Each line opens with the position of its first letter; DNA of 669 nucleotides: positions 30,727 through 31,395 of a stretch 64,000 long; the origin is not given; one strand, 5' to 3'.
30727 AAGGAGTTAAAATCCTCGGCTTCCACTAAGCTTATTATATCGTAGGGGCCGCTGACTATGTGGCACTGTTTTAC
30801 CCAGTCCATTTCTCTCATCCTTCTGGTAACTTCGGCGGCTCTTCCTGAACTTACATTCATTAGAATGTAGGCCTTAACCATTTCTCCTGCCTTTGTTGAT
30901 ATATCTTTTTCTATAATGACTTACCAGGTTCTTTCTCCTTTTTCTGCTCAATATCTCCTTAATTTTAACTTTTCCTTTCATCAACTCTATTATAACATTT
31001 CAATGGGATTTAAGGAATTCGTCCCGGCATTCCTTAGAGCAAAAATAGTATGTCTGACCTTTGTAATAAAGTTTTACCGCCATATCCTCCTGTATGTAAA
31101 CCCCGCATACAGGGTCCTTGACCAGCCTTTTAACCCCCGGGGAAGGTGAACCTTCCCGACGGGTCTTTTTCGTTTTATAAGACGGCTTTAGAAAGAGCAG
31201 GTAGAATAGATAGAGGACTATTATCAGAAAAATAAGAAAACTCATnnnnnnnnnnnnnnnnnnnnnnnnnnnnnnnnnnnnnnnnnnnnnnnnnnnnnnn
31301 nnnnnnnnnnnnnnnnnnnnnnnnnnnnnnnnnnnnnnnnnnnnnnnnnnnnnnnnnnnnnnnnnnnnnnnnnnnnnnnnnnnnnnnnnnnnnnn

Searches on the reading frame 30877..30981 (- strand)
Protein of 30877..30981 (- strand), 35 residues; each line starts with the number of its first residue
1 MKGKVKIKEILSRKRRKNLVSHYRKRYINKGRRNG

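Call 68: search_protein_families(library=ncbifam, proteins=[window:30877-30981:-], max_evalue=1)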
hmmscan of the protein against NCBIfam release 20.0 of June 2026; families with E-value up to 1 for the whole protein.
seq(35 aa): 0 families

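Call 69: search_protein_families(library=pfam, proteins=[window:30877-30981:-], max_evalue=1)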
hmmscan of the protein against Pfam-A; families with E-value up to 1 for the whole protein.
seq(35 aa): 0 families

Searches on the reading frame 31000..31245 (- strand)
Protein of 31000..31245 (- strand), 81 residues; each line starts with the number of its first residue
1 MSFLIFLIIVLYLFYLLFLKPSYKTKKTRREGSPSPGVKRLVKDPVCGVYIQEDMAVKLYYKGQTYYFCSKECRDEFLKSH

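Call 3: search_protein_families(library=pfam, proteins=[window:31000-31245:-], max_evalue=0.01)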
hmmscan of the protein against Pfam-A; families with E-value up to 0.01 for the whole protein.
window:31000-31245:- (81 aa): 3 families
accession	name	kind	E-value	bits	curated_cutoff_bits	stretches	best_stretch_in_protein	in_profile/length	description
PF04945.19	YHS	-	5.4e-13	49.2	30.3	1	42-79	1-38/47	YHS domain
PF06467.20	zf-FCS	-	7.4e-05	22.9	22.4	1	57-77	19-39/39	MYM-type Zinc finger with FCS sequence motif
PF04570.20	zf-FLZ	-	0.0026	17.6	23.4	1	60-78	31-48/54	zinc-finger of the FCS-type, C2-C2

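Call 4: search_protein_families(library=ncbifam, proteins=[window:31000-31245:-], max_evalue=0.01)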
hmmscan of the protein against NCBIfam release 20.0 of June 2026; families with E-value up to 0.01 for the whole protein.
window:31000-31245:- (81 aa): 1 family
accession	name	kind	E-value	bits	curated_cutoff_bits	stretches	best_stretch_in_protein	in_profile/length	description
NF041023.1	PP0621_fam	subfamily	8.5e-08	32.4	45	1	4-74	3-71/71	PP0621 family protein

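Call 60: search_protein_families(library=padloc, proteins=[window:31000-31245:-], max_evalue=0.01)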
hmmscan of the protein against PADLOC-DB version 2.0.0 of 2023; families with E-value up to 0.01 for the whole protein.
window:31000-31245:- (81 aa): 0 families
